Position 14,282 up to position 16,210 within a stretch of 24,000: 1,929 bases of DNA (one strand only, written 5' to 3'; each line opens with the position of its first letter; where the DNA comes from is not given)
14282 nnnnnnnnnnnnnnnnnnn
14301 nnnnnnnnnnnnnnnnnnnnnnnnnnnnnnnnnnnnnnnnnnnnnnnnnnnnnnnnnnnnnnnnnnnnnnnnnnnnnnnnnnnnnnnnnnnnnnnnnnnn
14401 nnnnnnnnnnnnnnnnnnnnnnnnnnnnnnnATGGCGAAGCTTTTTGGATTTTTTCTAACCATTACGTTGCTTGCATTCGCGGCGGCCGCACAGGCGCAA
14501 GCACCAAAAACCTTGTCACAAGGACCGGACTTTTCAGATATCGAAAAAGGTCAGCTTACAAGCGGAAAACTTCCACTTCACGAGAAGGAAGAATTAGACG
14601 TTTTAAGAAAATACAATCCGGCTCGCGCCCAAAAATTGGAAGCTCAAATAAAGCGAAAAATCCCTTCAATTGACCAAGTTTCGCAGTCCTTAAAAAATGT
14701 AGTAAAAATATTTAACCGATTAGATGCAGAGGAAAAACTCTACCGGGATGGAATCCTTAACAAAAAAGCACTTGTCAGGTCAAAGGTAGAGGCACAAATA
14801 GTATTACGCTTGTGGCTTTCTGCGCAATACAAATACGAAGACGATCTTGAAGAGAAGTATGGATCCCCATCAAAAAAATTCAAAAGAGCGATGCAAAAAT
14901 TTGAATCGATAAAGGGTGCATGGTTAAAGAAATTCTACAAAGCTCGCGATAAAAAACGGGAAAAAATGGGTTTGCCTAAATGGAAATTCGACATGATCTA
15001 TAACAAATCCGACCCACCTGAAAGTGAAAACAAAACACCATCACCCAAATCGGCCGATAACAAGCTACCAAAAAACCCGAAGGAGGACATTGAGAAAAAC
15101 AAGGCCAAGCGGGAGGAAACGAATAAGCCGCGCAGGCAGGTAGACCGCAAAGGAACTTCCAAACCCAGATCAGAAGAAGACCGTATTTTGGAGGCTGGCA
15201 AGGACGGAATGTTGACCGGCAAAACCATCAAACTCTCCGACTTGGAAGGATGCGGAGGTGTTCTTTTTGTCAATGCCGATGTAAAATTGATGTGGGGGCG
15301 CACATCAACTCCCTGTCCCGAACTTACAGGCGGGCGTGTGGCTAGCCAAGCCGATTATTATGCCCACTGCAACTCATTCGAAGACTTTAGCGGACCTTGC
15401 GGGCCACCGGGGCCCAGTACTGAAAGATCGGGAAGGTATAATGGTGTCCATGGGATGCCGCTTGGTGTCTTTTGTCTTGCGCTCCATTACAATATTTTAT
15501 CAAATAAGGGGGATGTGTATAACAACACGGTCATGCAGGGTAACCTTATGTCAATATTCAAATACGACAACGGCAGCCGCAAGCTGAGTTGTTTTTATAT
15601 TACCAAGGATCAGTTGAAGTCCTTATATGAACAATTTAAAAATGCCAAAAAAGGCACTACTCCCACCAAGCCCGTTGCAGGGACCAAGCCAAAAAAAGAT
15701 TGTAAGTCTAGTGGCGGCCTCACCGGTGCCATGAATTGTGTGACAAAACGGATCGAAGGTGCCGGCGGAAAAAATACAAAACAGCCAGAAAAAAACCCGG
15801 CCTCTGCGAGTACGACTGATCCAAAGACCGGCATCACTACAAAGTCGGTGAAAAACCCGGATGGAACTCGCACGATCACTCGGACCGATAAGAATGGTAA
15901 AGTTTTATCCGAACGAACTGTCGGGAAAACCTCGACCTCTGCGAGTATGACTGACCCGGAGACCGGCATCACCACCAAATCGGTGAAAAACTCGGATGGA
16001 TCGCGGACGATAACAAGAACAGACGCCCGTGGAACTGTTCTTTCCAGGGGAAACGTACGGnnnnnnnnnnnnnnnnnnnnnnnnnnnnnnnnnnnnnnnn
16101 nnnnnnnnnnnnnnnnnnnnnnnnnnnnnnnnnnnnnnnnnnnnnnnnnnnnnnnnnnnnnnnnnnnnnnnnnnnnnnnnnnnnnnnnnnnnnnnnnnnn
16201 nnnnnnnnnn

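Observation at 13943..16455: Three-gene operon encoding only Sec-secreted proteins of unrecognised families: best candidate for an undescribed system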

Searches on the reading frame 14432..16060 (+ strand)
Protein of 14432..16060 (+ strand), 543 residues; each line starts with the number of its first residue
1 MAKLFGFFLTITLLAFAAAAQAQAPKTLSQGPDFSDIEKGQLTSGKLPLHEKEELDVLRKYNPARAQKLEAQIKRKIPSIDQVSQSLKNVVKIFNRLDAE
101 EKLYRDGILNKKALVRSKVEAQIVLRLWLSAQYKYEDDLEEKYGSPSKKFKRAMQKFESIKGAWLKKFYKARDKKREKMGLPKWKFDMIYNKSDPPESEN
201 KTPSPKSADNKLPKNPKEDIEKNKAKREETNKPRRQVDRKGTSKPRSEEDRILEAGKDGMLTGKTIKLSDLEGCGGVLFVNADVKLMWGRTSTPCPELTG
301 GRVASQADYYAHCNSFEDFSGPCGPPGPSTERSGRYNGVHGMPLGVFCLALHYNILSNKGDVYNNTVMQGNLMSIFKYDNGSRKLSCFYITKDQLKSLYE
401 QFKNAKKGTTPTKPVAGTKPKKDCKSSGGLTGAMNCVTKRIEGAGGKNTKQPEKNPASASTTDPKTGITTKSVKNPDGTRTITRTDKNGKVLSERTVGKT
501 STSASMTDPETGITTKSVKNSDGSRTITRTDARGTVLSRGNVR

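Call 4: search_protein_families(library=pfam, proteins=[window:14432-16060:+], max_evalue=1)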
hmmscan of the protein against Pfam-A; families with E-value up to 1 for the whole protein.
window:14432-16060:+ (543 aa): 0 families

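Call 5: search_protein_families(library=ncbifam, proteins=[window:14432-16060:+], max_evalue=1)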
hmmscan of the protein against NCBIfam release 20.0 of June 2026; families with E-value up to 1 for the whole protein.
window:14432-16060:+ (543 aa): 1 family
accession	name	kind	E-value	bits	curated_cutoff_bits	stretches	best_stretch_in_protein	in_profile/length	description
TIGR04203.1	RPT_S_cricet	repeat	0.43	10.8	60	0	469-499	5-24/38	TIGR04203-type repeat-containing surface protein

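Call 9: find_homologous_proteins(query=window:14432-16060:+)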
Query window:14432-16060:+ (543 aa): 16 proteins with E <= 0.001 among 8000 candidates.
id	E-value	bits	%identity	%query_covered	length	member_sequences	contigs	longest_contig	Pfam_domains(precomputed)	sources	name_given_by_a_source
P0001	0.0e+0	1222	100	100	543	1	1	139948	-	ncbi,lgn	-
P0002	5.7e-130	453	53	50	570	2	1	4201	-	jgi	jgi:hypothetical protein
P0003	3.0e-126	440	44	100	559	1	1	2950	-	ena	-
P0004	1.6e-118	415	60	60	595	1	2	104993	-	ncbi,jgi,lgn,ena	-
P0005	2.8e-113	397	55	54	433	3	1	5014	-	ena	-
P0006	2.6e-112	394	54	52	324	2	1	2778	-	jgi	-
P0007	2.4e-94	335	48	55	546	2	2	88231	PF19079.6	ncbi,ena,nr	ncbi:hypothetical protein BMS3Bbin10_01017 [bacterium BMS3Bbin10]|nr:hypothetical protein BMS3Bbin10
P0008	1.8e-92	329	52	44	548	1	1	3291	-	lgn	-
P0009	2.7e-92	328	41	92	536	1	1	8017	-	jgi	-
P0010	2.7e-70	256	51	24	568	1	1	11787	-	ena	-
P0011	2.8e-48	183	36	64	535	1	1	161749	-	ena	-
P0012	3.7e-48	183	67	24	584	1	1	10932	-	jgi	-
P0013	7.2e-45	172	61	26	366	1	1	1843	-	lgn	-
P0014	1.6e-44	171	64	24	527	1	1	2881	-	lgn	-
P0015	3.0e-40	156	67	23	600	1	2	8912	-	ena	-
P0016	5.4e-34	136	60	23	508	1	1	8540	-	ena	-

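Call 11: find_encoding_contigs(protein=P0004, flank=8000, max_places=3)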
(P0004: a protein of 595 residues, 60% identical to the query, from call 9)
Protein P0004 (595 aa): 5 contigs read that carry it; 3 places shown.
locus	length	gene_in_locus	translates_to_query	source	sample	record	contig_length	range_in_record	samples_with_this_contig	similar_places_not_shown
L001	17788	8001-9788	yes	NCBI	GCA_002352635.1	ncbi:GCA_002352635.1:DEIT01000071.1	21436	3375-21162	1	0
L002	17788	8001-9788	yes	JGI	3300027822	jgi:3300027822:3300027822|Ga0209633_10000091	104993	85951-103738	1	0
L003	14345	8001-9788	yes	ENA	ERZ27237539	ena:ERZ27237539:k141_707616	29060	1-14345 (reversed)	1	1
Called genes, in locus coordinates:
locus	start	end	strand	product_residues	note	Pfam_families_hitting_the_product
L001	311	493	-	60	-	-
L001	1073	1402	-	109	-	PF07978:NIPSNAP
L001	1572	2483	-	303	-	PF00126:HTH_1, PF03466:LysR_substrate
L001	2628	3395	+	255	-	PF00106:adh_short, PF08659:KR, PF13561:adh_short_C2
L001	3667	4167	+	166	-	-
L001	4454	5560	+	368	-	-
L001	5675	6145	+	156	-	-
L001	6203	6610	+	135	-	-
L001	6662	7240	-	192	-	-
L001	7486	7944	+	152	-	-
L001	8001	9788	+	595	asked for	-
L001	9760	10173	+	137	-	-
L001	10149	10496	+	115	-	-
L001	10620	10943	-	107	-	-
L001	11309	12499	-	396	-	PF21088:MS_channel_1st (weak), PF00924:MS_channel_2nd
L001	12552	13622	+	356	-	PF10340:Say1_Mug180 (weak), PF20434:BD-FAE, PF07859:Abhydrolase_3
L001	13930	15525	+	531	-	PF07969:Amidohydro_3, PF01979:Amidohydro_1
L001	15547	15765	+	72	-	-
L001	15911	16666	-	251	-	PF00657:Lipase_GDSL, PF13472:Lipase_GDSL_2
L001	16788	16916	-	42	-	-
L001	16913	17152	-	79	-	PF13701:DDE_Tnp_1_4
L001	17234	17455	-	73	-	-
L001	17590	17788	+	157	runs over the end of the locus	?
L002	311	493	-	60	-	-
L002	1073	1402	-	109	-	PF07978:NIPSNAP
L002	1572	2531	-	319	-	PF00126:HTH_1, PF03466:LysR_substrate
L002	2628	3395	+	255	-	PF00106:adh_short, PF08659:KR, PF13561:adh_short_C2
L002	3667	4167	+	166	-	-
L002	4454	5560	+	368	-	-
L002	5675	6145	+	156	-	-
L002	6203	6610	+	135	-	-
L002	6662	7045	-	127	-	-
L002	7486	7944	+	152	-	-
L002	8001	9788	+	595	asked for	-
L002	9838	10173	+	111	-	-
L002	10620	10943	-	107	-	-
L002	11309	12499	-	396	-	PF21088:MS_channel_1st (weak), PF00924:MS_channel_2nd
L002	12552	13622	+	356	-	PF10340:Say1_Mug180 (weak), PF20434:BD-FAE, PF07859:Abhydrolase_3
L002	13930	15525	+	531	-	PF07969:Amidohydro_3, PF01979:Amidohydro_1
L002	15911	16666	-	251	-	PF00657:Lipase_GDSL, PF13472:Lipase_GDSL_2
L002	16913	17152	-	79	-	PF13701:DDE_Tnp_1_4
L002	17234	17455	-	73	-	-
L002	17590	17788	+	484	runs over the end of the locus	?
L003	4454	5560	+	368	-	-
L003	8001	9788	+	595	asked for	-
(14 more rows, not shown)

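Call 12: find_encoding_contigs(protein=P0007, flank=8000, max_places=3)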
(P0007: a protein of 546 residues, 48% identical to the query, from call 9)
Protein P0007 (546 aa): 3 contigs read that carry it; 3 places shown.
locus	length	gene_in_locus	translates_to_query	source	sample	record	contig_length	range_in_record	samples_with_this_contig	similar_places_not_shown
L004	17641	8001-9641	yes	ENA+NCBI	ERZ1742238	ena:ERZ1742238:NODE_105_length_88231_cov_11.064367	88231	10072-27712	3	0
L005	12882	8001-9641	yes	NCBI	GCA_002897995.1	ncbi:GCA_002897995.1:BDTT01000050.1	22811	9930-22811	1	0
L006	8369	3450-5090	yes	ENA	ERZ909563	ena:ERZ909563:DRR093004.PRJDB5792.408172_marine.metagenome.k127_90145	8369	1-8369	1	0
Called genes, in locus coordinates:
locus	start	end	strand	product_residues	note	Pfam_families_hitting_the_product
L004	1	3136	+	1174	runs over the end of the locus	PF12860:PAS_7, PF00512:HisKA, PF02518:HATPase_c, PF00072:Response_reg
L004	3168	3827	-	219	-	PF00072:Response_reg, PF00196:GerE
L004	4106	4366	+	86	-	PF13937:DUF4212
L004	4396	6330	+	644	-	PF00474:SSF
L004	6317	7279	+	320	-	PF00561:Abhydrolase_1, PF12697:Abhydrolase_6, PF12146:Hydrolase_4 (weak)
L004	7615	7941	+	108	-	-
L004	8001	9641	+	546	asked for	PF19079:CFSR (faint)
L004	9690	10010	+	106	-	-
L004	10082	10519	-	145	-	PF01894:YjbQ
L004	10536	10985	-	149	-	-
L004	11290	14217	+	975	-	PF08238:Sel1, PF01471:PG_binding_1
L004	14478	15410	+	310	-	PF01925:TauE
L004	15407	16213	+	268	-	PF09608:Alph_Pro_TM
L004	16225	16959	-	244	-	-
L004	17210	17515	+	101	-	PF20061:DUF6460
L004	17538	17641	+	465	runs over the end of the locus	PF01554:MatE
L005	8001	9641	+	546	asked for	PF19079:CFSR (faint)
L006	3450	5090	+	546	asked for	PF19079:CFSR (faint)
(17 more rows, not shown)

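Call 13: find_encoding_contigs(protein=P0011, flank=8000, max_places=3)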
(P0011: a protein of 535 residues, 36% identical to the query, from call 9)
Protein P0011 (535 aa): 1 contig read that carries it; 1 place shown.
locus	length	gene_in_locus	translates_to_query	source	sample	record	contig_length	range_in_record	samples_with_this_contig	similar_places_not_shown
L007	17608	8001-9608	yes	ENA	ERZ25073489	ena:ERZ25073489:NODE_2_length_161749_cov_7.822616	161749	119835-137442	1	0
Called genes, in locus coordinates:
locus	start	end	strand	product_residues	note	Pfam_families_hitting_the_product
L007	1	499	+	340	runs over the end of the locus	PF02547:Queuosine_synth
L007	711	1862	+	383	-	PF01702:TGT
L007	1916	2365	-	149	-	PF13441:Gly-zipper_YMGG, PF13488:Gly-zipper_Omp (faint), PF05433:Rick_17kDa_Anti, PF16998:17kDa_Anti_2 (weak)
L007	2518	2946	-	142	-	PF00581:Rhodanese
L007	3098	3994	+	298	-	PF03279:Lip_A_acyltrans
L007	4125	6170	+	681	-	PF00092:VWA, PF13519:VWA_2, PF13768:VWA_3 (weak), PF05887:Trypan_PARP (weak)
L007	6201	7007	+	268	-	-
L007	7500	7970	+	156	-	-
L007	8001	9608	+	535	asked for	-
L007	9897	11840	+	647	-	PF13525:YfiO (faint)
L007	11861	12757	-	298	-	-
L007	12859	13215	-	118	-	PF08770:SoxZ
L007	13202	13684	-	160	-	PF13501:SoxY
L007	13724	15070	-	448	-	PF01435:Peptidase_M48, PF12895:ANAPC3 (faint), PF14559:TPR_19 (weak), PF07719:TPR_2 (faint), PF13428:TPR_14 (faint), PF14559:TPR_19 (weak)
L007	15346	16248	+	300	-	PF02668:TauD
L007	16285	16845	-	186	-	PF00034:Cytochrom_C, PF13442:Cytochrome_CBB3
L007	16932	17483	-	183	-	-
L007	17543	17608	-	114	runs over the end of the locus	PF04358:DsrC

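Call 36: search_solved_structures(query=A3, max_evalue=1)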
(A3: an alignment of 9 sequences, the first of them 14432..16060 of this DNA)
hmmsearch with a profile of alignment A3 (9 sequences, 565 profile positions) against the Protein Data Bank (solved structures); distinct sequences matched with E-value up to 1: 2.
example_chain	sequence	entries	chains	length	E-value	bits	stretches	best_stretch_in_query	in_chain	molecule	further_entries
10lk_L2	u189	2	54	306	0.37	12.7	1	7-171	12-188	Flagellar Coiling Protein A (FcpA) | Flagellar Coiling Protein FcpA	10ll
10lm_L1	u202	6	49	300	0.87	11.5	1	12-173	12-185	Flagellar Coiling Protein FcpA | Bacterial flagellar sheath protein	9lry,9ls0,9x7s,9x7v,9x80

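Call 38: find_encoding_contigs(protein=P0001, flank=10000, max_places=3)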
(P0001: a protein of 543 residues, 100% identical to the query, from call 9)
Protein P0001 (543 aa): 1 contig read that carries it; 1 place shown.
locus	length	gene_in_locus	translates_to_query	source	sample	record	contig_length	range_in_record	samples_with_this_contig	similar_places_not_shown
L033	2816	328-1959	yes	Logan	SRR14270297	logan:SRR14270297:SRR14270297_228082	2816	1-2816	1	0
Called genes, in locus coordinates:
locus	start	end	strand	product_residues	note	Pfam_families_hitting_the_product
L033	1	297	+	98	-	?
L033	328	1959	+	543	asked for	-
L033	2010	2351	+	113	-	-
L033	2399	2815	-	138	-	?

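Call 43: predict_structure(alignment_id=A3)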
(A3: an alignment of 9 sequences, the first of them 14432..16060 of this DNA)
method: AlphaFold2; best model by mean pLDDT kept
length: 543 residues; sequences in the alignment: 9
mean_pLDDT: 56.9   pTM: 0.36
mean pLDDT of the five models: 56.9, 52.4, 52.4, 51.5, 50.4
residues with pLDDT >= 90: 0; 70-90: 192; 50-70: 141; < 50: 210
segments of 3 or more residues with pLDDT < 50: 1-51, 185-250, 278-292, 328-337, 364-369, 406-458, 500-502
pLDDT, mean of each block of 10 residues (from residue 1): 45 40 27 27 32 58 69 67 80 86 83 72 68 70 65 74 78 86 49 27 30 30 27 26 32 66 68 54 32 59 77 62 54 45 70 66 49 71 75 68 52 35 37 36 29 40 75 66 81 68 64 76 74 79 54
secondary structure, 60 per line:
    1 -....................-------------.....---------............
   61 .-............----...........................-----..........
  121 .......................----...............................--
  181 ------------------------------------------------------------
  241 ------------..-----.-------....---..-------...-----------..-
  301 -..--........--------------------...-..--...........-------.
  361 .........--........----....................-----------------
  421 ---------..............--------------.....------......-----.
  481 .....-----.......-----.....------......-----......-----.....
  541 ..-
elements in order: H2-21 H35-39 H49-61 H63-74 H79-105 H111-143 H148-178 H268-271 H306-313 H344-352 H360-369 E372-379 E384-391 H392-403 H430-443 E458-462 E469-474 E480-485 E491-497 E503-507 E514-519 E525-530 E536-542
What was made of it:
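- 14504..14983 (+): orf2 variable N-terminal module (aa 25-184). It is Lys-rich and predicted helical or coiled-coil. It is one of at least five unrelated N-modules in the family. AF2 helices 49-178 (call 43).
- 14984..15172 (+): orf2 disordered Lys/Glu/Pro-rich linker (aa 185-247). It contains the constant junction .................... at 15079-15140. pLDDT<50 for residues 185-250 (call 43).
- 15173..15655 (+): orf2 central module type A (aa 248-408): an alpha/beta domain with six conserved Cys and no conserved catalytic-type residues. AF2 pLDDT is 55-77 (call 43).
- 15686..15769 (+): orf2 constant two-cysteine motif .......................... (aa 419-446), predicted as a helix. Helix at 430-443 (call 43).
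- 15797..16063 (+): orf2 constant C-terminal module: two 44-aa Thr-rich beta-hairpin repeats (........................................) ending in ..VR, followed by the stop codon. Eight predicted strands at 458-542 (call 43).
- The orf2 model has a helical N-part, disordered Lys/Pro/Glu linkers and C-terminal beta hairpins, which suits an extended envelope protein (call 43).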

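Call 48: find_encoding_contigs(protein=P0012, flank=5000, max_places=2)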
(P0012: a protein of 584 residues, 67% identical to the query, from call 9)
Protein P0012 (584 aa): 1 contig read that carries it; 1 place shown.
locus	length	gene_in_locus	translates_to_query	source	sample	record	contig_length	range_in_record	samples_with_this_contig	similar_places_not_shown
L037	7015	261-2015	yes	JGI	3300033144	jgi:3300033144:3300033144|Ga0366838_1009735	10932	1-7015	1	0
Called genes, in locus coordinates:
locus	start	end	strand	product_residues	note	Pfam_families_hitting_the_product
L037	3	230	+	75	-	?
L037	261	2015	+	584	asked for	-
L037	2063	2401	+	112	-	-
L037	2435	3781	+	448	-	-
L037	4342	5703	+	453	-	PF00092:VWA, PF13768:VWA_3, PF13519:VWA_2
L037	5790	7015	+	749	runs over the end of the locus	-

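Call 49: find_encoding_contigs(protein=P0010, flank=5000, max_places=2)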
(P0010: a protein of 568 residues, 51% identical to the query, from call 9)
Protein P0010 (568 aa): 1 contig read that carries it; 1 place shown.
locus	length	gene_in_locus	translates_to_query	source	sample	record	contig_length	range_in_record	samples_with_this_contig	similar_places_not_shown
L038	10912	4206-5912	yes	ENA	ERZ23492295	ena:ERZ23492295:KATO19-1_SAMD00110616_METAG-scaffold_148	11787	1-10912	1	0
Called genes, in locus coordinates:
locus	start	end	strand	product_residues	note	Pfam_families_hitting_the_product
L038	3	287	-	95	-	?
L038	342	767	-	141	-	PF02411:MerT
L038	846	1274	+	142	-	PF00376:MerR, PF13411:MerR_1, PF09278:MerR-DNA-bind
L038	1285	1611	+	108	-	PF02694:UPF0060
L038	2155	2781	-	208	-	PF02627:CMD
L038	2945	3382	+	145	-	PF00515:TPR_1, PF07719:TPR_2 (weak), PF13181:TPR_8 (weak), PF13432:TPR_16, PF13371:TPR_9, PF13414:TPR_11, PF00515:TPR_1, PF13181:TPR_8, +6 more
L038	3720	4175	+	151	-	-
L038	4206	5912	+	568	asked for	-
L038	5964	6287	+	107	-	-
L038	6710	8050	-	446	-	PF01425:Amidase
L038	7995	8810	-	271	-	PF00005:ABC_tran, PF02463:SMC_N (faint), PF13304:AAA_21 (faint)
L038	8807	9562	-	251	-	PF00528:BPD_transp_1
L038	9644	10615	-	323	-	PF12974:Phosphonate-bd, PF13379:NMT1_2, PF09084:NMT1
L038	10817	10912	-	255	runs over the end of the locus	PF25213:HVO_A0261_N, PF08279:HTH_11 (weak), PF09339:HTH_IclR, PF12802:MarR_2 (weak), PF13412:HTH_24 (weak), PF13545:HTH_Crp_2 (weak), PF01614:IclR_C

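Call 52: fold_search(model_id=the predicted structure, library=pdb)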
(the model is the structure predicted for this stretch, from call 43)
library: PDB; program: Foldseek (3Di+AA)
matches with E <= 10: 1127; with E <= 0.001: 0
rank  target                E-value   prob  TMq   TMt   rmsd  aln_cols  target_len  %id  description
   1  5efv_A                1.4e-02  0.87  0.10  0.09  25.4       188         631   16  The host-recognition device of Staphylococcus aureus phage Phi11 (released 2016-05-25)
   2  8okv_C                1.5e-02  1.00  0.10  0.14   8.0       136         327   10  lipoprotein BT2095 from Bacteroides thetaiotamicron bound to cyanocobalamin CnCbl (released 2023-09-20)
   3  5efv_C                1.7e-02  0.84  0.10  0.09  27.1       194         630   16  The host-recognition device of Staphylococcus aureus phage Phi11 (released 2016-05-25)
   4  5efv_B                2.2e-02  0.80  0.10  0.09  30.6       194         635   15  The host-recognition device of Staphylococcus aureus phage Phi11 (released 2016-05-25)
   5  6v8i_AH               2.2e-02  0.63  0.10  0.09  25.4       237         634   14  Composite atomic model of the Staphylococcus aureus phage 80alpha baseplate (released 2020-03-04)
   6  6r5x_B                2.6e-02  0.98  0.08  0.38   8.0        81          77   20  8-bladed beta-propeller formed by four 2-bladed fragments (released 2019-11-13)
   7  6iys                  3.6e-02  0.99  0.10  0.19   6.4        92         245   20  Loop deletion and proline insertion mutant (deleting six residues and inserted three proline residues) (released 2019-07-03)
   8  6fhx_A                3.6e-02  0.98  0.09  0.12   8.2        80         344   15  Photorhabdus asymbiotica lectin (PHL) in complex with synthetic C-fucoside (released 2019-01-30)
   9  6rgr                  4.3e-02  0.99  0.10  0.15   8.0        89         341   15  Photorhabdus asymbiotica lectin PHL in complex with L-rhamnose (released 2020-07-01)
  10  9s6c_C                5.3e-02  0.98  0.09  0.13   8.1       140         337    8  B12 Binding protein - BtuK1 (released 2025-09-17)
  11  9g33_UH               6.2e-02  0.98  0.09  0.08   8.9        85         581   14  Stalled 90S - Utp23-Krr1-deltaC3 (released 2025-06-18)
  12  6cp9_H                6.2e-02  0.69  0.07  0.25  13.4       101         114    8  Contact-dependent growth inhibition toxin - immunity protein complex from Klebsiella pneumoniae 342 (released 2019-03-13)
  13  7ron                  6.9e-02  0.95  0.10  0.09   8.0       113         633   13  Crystal structure of the Friedel-Crafts alkylating enzyme CylK from Cylindospermum licheniforme (released 2022-03-23)
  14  6v8i_AG               6.9e-02  0.63  0.10  0.09  30.9       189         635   14  Composite atomic model of the Staphylococcus aureus phage 80alpha baseplate (released 2020-03-04)
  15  4qnp_A                7.3e-02  0.93  0.10  0.13   8.4        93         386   12  Crystal structure of the 2009 pandemic H1N1 influenza virus neuraminidase with a neutralizing antibody (released 2015-02-11)
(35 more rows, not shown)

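Call 54: search_protein_families(library=pfam, alignment_id=A1, max_evalue=1)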
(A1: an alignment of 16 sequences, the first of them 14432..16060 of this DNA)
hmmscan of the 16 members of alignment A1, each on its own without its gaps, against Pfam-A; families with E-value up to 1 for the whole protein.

A. member 1, window:14432-16060:+ (543 aa): 0 families

B. families by the number of members that match (of 16 scanned): 20 families
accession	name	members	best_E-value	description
PF19079.5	CFSR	9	2.7e-06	Collagen-flanked surface repeat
PF12021.13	DUF3509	9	0.00013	Protein of unknown function (DUF3509)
PF17189.10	Glyco_hydro_30C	9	0.0085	Glycosyl hydrolase family 30 beta sandwich domain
PF24084.1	DUF7369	7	0.0026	Domain of unknown function (DUF7369)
PF08923.16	MAPKK1_Int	5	0.00058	Mitogen-activated protein kinase kinase 1 interacting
PF14787.11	zf-CCHC_5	5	0.0081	GAG-polyprotein viral zinc-finger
PF11579.13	DUF3238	3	0.011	Protein of unknown function (DUF3238)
PF18877.6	SSSPR-51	2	0.066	SSSPR-51 domain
PF08130.16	Antimicrobial18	1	0.028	Type A lantibiotic family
PF13066.11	DUF3929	1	0.043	Protein of unknown function (DUF3929)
PF21200.3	Glyco_hydro_39_C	1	0.05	Alpha-L-iduronidase C-terminal domain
PF24030.1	DUF7341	1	0.052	Domain of unknown function (DUF7341)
PF10241.14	KxDL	1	0.053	Uncharacterized conserved protein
PF16475.10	DUF5052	1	0.058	Domain of unknown function (DUF5052)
PF00789.26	UBX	1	0.075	UBX domain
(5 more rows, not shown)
